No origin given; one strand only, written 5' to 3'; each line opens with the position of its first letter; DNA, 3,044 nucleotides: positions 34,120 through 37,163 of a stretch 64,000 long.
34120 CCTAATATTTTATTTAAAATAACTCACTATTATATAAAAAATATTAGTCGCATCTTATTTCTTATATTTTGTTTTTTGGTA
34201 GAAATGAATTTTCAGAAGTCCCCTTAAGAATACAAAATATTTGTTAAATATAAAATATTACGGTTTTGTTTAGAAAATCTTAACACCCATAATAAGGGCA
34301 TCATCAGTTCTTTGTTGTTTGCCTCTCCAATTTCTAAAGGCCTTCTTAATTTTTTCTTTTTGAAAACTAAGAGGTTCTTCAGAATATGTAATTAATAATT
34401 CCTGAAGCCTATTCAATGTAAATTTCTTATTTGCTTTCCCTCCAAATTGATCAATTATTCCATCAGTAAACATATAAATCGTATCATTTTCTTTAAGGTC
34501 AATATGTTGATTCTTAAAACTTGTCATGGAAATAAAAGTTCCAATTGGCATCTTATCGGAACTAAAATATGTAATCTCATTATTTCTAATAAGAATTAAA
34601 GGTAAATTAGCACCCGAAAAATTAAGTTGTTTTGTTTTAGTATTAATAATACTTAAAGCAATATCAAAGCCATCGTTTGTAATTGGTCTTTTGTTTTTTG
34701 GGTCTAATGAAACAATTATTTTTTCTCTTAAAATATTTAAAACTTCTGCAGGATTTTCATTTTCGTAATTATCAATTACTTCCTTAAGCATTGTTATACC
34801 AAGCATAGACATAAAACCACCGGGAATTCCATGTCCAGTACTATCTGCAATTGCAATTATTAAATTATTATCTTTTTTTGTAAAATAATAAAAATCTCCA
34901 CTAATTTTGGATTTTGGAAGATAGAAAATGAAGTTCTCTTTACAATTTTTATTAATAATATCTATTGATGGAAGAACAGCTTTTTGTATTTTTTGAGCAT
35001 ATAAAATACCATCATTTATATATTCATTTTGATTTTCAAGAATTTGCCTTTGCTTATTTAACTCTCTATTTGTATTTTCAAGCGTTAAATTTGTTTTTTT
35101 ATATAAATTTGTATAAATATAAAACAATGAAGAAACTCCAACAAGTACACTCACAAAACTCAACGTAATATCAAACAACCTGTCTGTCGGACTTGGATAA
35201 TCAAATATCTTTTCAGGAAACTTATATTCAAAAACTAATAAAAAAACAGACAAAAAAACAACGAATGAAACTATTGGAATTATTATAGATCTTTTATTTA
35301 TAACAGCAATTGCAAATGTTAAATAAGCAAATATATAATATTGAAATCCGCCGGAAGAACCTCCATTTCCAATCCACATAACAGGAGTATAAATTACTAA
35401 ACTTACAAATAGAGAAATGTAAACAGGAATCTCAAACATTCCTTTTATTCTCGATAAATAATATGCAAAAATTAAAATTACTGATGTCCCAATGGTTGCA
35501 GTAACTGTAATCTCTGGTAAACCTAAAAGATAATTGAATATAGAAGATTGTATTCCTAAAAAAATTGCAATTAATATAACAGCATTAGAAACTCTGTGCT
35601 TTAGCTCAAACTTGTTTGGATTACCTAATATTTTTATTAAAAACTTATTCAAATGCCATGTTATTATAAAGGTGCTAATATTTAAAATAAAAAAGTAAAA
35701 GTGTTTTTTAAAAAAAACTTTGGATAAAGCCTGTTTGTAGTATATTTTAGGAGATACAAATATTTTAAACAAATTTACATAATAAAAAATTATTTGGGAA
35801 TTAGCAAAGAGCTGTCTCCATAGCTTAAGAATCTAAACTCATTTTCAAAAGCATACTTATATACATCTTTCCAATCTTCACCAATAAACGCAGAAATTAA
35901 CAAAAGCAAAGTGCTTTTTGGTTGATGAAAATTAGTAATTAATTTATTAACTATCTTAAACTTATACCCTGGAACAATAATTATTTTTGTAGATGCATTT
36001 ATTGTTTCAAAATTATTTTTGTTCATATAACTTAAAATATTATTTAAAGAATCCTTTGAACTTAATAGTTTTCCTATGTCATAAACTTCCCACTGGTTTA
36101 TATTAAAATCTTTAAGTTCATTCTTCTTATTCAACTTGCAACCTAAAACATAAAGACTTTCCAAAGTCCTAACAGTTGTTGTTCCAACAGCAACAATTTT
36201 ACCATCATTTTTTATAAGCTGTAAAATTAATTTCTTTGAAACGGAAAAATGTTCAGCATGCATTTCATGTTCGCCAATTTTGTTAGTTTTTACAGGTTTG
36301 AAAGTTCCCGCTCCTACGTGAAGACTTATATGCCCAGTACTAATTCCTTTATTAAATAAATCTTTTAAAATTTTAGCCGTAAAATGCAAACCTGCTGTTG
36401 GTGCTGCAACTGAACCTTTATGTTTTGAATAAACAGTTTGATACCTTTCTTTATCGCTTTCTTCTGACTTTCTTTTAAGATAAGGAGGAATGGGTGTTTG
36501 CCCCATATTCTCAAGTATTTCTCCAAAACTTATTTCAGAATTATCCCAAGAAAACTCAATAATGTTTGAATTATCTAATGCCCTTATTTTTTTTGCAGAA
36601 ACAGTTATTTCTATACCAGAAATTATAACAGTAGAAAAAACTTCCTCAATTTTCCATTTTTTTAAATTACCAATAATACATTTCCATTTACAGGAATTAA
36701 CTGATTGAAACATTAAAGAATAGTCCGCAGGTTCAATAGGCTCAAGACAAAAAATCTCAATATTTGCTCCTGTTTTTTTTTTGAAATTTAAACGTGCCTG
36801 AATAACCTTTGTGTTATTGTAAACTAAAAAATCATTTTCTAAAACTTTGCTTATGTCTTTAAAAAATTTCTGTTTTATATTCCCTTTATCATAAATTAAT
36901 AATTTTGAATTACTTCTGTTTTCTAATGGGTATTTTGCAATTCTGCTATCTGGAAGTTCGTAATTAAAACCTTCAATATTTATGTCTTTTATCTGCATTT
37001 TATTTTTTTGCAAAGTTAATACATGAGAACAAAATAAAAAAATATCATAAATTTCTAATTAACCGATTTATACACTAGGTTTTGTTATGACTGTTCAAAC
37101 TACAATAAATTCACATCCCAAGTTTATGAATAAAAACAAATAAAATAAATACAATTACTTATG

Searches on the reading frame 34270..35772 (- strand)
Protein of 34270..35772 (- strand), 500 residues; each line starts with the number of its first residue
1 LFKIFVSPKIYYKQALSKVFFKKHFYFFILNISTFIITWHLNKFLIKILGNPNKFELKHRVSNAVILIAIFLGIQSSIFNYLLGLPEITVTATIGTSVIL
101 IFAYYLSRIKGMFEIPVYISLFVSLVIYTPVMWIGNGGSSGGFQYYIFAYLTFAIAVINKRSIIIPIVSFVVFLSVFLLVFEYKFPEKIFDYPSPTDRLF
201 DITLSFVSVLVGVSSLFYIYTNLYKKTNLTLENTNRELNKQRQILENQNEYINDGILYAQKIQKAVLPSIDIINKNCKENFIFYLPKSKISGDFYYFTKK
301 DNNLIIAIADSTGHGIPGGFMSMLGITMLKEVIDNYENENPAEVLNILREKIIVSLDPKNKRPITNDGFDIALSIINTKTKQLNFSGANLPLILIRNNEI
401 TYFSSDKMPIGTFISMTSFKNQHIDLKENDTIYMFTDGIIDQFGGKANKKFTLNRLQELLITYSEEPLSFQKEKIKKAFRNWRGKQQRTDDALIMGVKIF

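Call 82: search_protein_families(library=pfam, proteins=[window:34270-35772:-], max_evalue=0.001)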
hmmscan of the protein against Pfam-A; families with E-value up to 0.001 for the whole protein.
window:34270-35772:- (500 aa): 1 family
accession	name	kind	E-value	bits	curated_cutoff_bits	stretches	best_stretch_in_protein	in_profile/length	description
PF07228.17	SpoIIE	-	1.5e-24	87.5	25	1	301-498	2-190/192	Stage II sporulation protein E (SpoIIE)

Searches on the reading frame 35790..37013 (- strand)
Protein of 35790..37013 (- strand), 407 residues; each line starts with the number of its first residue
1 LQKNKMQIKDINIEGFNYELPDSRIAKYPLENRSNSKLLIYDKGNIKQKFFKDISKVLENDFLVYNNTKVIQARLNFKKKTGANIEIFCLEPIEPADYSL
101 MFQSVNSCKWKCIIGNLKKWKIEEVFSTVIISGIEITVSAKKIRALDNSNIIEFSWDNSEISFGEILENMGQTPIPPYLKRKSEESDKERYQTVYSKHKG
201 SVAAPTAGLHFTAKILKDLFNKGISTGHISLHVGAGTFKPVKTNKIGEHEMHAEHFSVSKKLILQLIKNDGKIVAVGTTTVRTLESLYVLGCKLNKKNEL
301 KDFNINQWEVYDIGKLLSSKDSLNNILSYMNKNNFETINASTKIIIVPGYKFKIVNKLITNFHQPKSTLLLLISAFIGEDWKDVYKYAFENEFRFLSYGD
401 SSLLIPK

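Call 82: search_protein_families(library=pfam, proteins=[window:35790-37013:-], max_evalue=0.001)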
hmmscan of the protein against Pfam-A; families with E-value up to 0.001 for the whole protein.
window:35790-37013:- (407 aa): 1 family
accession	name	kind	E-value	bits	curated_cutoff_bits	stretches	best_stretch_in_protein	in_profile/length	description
PF02547.20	Queuosine_synth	-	4.6e-101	338.6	25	1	14-404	2-322/322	Queuosine biosynthesis protein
